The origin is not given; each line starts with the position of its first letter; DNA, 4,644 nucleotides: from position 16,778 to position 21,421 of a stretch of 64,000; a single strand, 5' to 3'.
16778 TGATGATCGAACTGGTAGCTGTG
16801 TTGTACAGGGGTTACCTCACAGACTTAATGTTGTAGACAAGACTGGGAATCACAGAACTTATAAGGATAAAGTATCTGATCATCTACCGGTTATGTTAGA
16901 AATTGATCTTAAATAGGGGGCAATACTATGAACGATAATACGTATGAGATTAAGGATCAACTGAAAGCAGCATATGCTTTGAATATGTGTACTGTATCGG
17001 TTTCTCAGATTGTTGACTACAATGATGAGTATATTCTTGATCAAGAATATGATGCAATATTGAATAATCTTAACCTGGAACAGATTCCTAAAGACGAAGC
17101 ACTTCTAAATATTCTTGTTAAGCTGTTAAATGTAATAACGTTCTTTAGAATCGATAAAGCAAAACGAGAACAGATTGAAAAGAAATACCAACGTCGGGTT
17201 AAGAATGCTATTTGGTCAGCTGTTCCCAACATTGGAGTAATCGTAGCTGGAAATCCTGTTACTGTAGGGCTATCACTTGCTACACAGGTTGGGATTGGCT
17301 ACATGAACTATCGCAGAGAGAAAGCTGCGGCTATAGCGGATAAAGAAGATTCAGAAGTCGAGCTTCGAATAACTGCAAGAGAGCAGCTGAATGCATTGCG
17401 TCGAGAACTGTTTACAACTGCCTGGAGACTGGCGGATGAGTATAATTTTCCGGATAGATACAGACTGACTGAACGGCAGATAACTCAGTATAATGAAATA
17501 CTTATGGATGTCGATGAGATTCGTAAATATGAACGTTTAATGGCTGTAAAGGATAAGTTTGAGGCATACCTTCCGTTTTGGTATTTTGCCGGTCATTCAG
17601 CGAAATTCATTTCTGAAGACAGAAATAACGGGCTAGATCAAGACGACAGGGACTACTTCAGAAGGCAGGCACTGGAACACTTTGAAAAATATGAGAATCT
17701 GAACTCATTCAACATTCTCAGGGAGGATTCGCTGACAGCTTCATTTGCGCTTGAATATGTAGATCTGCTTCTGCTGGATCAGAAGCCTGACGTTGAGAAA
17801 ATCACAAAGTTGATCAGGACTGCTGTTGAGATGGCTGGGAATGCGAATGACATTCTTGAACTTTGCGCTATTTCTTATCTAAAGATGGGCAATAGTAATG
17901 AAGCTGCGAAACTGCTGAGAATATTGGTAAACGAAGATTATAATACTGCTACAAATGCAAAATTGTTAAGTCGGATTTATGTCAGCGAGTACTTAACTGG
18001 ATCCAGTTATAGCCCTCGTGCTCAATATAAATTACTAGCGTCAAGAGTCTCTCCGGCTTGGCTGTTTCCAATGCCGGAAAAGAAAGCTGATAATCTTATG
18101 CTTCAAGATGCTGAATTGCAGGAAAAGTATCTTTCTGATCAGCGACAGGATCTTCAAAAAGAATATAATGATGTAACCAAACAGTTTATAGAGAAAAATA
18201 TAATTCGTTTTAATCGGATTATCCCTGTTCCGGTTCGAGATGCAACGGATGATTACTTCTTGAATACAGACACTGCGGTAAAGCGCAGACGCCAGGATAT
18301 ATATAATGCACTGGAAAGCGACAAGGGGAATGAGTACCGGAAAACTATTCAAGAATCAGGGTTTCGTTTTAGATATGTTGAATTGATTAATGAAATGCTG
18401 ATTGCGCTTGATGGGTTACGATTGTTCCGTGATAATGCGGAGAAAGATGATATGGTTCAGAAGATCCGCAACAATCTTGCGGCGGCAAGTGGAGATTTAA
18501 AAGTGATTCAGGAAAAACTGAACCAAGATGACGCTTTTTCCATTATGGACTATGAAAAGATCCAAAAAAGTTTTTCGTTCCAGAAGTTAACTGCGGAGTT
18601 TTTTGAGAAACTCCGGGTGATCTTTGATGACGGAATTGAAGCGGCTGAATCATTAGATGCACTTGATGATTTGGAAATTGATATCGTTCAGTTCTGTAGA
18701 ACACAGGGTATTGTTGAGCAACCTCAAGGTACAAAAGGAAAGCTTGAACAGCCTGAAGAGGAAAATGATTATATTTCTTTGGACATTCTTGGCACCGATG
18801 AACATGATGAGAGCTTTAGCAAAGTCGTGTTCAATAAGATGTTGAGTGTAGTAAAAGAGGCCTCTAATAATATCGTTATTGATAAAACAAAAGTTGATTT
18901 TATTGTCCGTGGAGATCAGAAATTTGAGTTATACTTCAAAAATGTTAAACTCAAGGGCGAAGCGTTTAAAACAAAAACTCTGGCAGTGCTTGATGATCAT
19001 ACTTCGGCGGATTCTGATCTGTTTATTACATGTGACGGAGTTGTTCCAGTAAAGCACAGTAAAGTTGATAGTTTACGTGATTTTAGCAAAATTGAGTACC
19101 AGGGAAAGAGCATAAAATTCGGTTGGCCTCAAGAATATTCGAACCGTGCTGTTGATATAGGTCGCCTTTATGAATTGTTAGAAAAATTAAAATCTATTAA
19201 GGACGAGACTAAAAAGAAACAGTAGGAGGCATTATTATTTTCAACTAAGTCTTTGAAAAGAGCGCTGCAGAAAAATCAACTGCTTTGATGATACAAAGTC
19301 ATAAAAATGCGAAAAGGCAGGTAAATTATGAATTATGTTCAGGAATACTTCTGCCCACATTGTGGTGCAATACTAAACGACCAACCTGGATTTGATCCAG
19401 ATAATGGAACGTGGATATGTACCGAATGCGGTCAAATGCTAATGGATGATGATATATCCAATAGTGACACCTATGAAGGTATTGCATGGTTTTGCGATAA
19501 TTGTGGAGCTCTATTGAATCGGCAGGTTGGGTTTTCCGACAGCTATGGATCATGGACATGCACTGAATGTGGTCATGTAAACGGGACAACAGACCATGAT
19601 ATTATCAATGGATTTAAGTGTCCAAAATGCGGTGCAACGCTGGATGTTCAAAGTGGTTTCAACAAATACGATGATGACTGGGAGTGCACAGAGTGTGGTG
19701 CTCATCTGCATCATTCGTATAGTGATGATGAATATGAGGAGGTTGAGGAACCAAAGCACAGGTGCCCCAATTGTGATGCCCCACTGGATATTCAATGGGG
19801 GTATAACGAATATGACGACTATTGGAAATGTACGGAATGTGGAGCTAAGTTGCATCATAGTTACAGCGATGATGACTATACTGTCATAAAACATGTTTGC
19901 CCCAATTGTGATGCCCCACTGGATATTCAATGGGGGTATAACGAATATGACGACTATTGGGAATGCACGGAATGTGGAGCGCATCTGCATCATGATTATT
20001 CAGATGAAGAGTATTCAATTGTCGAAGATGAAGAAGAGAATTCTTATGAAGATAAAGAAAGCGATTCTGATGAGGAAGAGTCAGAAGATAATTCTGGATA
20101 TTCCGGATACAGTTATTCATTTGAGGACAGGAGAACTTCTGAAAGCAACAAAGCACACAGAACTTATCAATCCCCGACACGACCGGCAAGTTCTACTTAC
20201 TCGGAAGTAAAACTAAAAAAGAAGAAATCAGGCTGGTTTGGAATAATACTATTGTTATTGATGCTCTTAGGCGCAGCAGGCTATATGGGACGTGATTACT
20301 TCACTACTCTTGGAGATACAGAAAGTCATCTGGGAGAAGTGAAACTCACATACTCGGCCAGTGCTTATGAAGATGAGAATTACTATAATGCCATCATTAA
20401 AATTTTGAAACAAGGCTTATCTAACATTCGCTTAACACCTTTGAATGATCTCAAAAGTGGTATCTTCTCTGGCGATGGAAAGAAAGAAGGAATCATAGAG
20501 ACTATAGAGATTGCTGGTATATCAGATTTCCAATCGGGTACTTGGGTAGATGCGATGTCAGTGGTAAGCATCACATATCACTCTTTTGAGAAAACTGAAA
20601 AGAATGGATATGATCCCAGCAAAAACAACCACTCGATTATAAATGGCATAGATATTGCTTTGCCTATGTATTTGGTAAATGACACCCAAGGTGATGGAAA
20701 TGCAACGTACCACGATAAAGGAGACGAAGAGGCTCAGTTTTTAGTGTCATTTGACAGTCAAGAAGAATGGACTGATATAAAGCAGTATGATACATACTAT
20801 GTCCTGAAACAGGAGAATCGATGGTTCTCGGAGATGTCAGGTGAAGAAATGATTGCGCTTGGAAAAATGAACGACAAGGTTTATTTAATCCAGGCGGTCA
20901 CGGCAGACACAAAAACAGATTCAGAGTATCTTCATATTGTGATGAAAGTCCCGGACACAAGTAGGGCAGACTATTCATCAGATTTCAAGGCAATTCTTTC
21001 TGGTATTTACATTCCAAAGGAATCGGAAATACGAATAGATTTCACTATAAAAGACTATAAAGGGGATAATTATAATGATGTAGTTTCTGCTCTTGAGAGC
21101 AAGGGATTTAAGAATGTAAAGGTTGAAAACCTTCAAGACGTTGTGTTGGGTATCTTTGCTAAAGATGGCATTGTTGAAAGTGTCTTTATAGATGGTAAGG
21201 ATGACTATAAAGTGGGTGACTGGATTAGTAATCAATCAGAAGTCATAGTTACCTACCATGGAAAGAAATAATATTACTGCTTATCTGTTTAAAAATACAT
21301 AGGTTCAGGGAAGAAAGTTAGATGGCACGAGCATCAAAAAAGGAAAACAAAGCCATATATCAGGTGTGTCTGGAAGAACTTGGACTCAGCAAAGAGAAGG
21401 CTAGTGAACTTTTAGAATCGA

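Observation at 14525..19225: Translationally coupled ARH-fusion / cytoplasmic EEP nuclease-like / 765-aa protein module: candidate uncharacterised conflict system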

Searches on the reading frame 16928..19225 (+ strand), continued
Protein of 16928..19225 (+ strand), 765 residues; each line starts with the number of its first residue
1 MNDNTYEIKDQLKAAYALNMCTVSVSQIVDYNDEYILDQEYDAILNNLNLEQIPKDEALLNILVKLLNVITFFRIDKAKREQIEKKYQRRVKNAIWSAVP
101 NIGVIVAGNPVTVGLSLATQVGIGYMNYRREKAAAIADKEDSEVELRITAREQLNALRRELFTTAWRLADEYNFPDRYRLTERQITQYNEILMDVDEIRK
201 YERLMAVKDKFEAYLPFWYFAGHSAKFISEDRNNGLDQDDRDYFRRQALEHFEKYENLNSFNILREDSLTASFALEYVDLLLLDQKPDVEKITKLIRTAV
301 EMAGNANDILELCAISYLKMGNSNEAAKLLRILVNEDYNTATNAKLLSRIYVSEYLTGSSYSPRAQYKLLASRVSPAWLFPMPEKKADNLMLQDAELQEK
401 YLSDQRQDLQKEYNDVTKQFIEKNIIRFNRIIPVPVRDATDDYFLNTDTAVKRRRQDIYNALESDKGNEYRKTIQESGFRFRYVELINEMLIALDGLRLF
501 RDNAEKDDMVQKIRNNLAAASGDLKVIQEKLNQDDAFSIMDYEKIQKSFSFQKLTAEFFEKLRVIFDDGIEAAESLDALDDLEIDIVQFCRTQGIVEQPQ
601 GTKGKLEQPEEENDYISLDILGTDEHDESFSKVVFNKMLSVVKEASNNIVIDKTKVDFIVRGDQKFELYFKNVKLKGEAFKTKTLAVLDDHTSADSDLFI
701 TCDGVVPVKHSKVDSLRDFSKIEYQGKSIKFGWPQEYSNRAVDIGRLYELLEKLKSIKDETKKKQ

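Call 93: search_dna_similar(query=window:16928-19222:+, collection=phages, mode=protein, max_rows=10)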
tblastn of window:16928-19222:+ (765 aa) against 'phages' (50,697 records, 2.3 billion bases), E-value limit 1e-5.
No match.

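Call 98: fold_search(model_id=the predicted structure, library=viral)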
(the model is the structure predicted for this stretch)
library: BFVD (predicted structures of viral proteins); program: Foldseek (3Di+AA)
matches with E <= 10: 316; with E <= 0.001: 0
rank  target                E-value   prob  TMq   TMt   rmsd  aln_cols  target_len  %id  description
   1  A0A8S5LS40            1.3e-02  1.00  0.18  0.37  21.5       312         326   12  Chaperone protein [Siphoviridae sp. ctMAv2]
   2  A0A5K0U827            2.0e-02  0.99  0.16  0.31  20.5       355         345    9  Gamma-soluble NSF attachment protein (Fragment) [Yasminevirus sp. GU-2018]
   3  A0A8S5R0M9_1          2.1e-02  0.25  0.09  0.09  35.4       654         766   11  Chromosome segregation ATPase [Siphoviridae sp. ctyvQ1]
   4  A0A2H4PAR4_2          2.2e-02  0.47  0.12  0.09  66.8       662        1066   13  (no name in the UniProt tables at hand)
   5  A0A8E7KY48            4.2e-02  0.14  0.08  0.06  28.9       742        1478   11  (no name in the UniProt tables at hand)
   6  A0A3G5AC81            4.4e-02  0.99  0.14  0.30  14.0       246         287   15  Putative alpha-soluble NSF attachment protein-like [Hyperionvirus sp.]
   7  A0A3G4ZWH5            4.6e-02  0.66  0.13  0.19  31.2       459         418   13  Uncharacterized protein [Faunusvirus sp.]
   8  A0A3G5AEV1            5.0e-02  0.90  0.18  0.26  28.5       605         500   11  Uncharacterized protein [Hyperionvirus sp.]
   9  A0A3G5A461            5.9e-02  0.57  0.12  0.17  22.8       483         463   10  RING-type domain-containing protein [Harvfovirus sp.]
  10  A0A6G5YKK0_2          6.4e-02  0.10  0.06  0.05  44.2       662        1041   11  (no name in the UniProt tables at hand)
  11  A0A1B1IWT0            7.0e-02  0.15  0.09  0.11  43.4       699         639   12  (no name in the UniProt tables at hand)
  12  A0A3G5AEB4            7.6e-02  0.57  0.15  0.20  22.2       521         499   12  Uncharacterized protein [Hyperionvirus sp.]
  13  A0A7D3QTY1            8.6e-02  0.82  0.13  0.27  20.7       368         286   11  Soluble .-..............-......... factor [Fadolivirus FV1/VV64]
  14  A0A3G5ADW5            8.9e-02  0.90  0.11  0.25  24.0       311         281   13  Uncharacterized protein [Satyrvirus sp.]
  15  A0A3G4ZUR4            1.0e-01  0.96  0.14  0.31  15.4       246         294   15  Tetratricopeptide repeat protein [Edafosvirus sp.]
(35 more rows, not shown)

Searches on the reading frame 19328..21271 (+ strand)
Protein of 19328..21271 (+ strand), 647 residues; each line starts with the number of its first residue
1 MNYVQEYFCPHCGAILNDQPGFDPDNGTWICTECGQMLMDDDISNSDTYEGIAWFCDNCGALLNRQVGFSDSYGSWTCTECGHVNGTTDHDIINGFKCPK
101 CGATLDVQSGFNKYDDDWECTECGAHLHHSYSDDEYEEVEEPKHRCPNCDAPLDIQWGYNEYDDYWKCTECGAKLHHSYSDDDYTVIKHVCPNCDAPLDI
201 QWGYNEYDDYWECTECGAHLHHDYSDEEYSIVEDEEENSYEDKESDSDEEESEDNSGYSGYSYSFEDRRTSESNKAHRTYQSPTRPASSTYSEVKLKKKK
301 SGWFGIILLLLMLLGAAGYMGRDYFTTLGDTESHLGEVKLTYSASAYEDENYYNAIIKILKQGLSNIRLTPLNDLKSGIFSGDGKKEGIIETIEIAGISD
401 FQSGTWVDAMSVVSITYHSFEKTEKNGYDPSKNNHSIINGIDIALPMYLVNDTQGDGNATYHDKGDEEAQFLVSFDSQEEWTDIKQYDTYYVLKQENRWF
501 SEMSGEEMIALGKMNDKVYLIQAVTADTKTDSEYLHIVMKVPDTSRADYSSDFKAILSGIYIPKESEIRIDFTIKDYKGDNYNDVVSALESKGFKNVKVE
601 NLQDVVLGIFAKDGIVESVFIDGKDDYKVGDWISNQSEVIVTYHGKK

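Call 4: search_protein_families(library=pfam, proteins=[window:19328-21271:+], max_evalue=0.01)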
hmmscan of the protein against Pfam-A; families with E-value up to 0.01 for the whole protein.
window:19328-21271:+ (647 aa): 17 families
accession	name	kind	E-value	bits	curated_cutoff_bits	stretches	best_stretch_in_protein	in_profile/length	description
PF12773.13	DZR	-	4.9e-14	52.7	27.3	1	98-157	1-38/45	Double zinc ribbon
PF07282.18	Cas12f1-like_TNB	-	6.5e-09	36.3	26.3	1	72-106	25-51/60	Cas12f1-like, TNB domain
PF12760.12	Zn_ribbon_IS1595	-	1.4e-08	35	25.4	0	94-125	17-45/46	Transposase zinc-ribbon domain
PF13248.11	Zn_ribbon_3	-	4.8e-08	32.6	27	0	145-157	4-16/26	zinc-ribbon domain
PF09723.15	Zn_ribbon_8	-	5.2e-07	30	34.4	0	96-126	6-36/41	Zinc ribbon domain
PF08271.17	Zn_Ribbon_TF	-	7.3e-07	29.1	29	1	7-46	1-37/43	TFIIB zinc-binding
PF13240.11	Zn_Ribbon_1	-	2.6e-06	27.5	25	0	8-14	15-21/23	zinc-ribbon domain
PF04810.20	zf-Sec23_Sec24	-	1e-05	25.9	25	2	56-89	4-37/39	Sec23/Sec24 zinc finger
PF17283.8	Zn_ribbon_SprT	-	1.2e-05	25.6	28.1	0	6-38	4-34/38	SprT-like zinc ribbon domain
PF00130.28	C1_1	-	6.7e-05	23.1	26.5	0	143-177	11-40/53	Phorbol esters/diacylglycerol binding domain (C1 domain)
PF23137.1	HVO_0758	-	0.00012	22.3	27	0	167-196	22-50/55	HVO_0758 mu-protein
PF22289.1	DmmA-like_C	-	0.00023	21.5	27.4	0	78-110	4-33/44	Dimethylamine monooxygenase subunit DmmA-like, C-terminal domain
PF14803.11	Zn_ribbon_Nudix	-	0.00099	19.4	25.6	0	168-195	3-29/34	Nudix N-terminal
PF18439.7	zf_UBZ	-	0.0012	18.9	25.6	0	28-39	2-13/32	Ubiquitin-Binding Zinc Finger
PF05764.18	YL1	-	0.002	18.7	29.2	1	221-299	29-107/239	YL1 nuclear protein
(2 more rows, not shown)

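Call 5: search_protein_families(library=padloc, proteins=[window:19328-21271:+], max_evalue=0.01)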
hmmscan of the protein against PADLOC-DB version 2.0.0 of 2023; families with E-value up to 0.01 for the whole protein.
window:19328-21271:+ (647 aa): 1 family
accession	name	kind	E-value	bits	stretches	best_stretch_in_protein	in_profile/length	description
PDLC03687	HEase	-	0.001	17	1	479-537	1-58/178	homing endonuclease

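Call 6: search_protein_families(library=ncbifam, proteins=[window:19328-21271:+], max_evalue=0.01)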
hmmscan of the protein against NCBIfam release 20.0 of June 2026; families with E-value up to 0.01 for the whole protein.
window:19328-21271:+ (647 aa): 10 families
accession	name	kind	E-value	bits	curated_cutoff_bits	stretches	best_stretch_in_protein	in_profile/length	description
TIGR02605.1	CxxC_CxxC_SSSS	subfamily_domain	9.2e-08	32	31.3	1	96-128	6-38/52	FmdB family zinc ribbon protein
NF047912.1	ECs_2282_CxxC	subfamily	2.7e-07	30.4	37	2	96-129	3-39/60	ECs_2282 family putative zinc-binding protein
NF041912.1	HVO_0758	equivalog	3.2e-05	23.8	70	0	167-196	22-50/55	HVO_0758 family zinc finger protein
NF033497.1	rubre_like_arch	subfamily_domain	0.00024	20.8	32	0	78-105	3-26/34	rubrerythrin-like domain-containing protein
NF045645.1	DVU_1557_fam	equivalog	0.00027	21.1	60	0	166-196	3-38/60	DVU_1557 family redox protein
NF050000.1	IS1_IS1595_Zn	domain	0.00038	21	28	0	98-125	1-29/34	IS1/IS1595 family N-terminal zinc-binding domain-containing protein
NF041374.1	GDCCVxC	domain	0.003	17.8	40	0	97-129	4-36/58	GDCCVxC domain-containing (seleno)protein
TIGR00280.1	eL43_euk_arch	equivalog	0.0062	16.8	95.8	0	136-175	29-64/92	50S ribosomal protein L37Ae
NF047723.1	TransFacS4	equivalog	0.0081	16.6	120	0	97-124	62-87/90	transcription factor S4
TIGR01206.1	lysW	equivalog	0.0084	16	53.2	0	96-126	3-31/54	lysine biosynthesis protein LysW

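Call 76: search_protein_families(library=phrogs, proteins=[window:19328-21268:+], max_evalue=0.001)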
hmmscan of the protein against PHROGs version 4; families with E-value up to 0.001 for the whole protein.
window:19328-21268:+ (647 aa): 6 families
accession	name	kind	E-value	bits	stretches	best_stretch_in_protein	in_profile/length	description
phrog_29396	-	unknown function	4.4e-24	86.4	2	577-644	39-106/264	-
phrog_22543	-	unknown function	8.7e-12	46.4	0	27-68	64-102/105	-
phrog_9188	-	unknown function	1.5e-05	26.1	0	96-127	39-64/70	-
phrog_6422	-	moron, auxiliary metabolic gene and host takeover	0.00022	22.6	0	72-126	4-61/120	Lar-like restriction alleviation protein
phrog_26488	-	unknown function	0.00025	22.2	0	7-44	22-59/104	-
phrog_27132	-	unknown function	0.00081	20.3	1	5-39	26-56/78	-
